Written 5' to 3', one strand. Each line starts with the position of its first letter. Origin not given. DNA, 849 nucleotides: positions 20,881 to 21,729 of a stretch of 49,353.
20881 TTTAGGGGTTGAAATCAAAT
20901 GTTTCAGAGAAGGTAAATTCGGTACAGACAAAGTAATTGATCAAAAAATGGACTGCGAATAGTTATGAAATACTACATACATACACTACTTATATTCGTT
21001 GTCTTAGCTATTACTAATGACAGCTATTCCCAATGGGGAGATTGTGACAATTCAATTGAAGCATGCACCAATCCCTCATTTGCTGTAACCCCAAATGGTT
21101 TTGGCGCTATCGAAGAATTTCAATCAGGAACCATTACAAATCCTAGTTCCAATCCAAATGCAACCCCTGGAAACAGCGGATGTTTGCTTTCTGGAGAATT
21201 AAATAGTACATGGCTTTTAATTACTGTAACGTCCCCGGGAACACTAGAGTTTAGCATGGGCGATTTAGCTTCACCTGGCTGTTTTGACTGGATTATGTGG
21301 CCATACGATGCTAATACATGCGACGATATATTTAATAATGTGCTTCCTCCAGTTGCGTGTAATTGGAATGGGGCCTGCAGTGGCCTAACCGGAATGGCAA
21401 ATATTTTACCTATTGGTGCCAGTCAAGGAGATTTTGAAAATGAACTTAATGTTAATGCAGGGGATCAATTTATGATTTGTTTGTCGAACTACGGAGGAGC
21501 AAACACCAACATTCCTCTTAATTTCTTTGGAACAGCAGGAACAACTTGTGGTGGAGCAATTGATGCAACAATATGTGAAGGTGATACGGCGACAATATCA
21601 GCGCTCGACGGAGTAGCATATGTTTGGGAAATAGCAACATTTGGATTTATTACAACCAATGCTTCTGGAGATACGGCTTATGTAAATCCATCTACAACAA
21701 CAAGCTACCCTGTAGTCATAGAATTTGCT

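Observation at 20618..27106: Compact five-gene T9SS type-B cargo operon with a private PorP/SprF-like protein and two unknown small secreted proteins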

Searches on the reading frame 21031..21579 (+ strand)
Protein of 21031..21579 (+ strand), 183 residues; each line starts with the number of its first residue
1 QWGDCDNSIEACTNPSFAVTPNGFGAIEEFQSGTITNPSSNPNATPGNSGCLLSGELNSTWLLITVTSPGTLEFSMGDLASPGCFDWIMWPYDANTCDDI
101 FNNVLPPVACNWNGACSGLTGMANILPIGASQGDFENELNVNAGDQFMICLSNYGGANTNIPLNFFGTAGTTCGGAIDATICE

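Call 80: search_solved_structures(query=A5, max_evalue=10)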
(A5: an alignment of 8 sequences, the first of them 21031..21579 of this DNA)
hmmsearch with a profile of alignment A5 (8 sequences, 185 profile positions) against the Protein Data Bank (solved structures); distinct sequences matched with E-value up to 10: 0.

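Call 81: search_protein_families(library=pfam, alignment_id=A5, max_evalue=1)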
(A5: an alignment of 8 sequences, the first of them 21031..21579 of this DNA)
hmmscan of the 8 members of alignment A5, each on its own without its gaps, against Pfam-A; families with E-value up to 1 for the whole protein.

A. member 1, window:21031-21579:+ (183 aa): 0 families

B. families by the number of members that match (of 8 scanned): 0 families
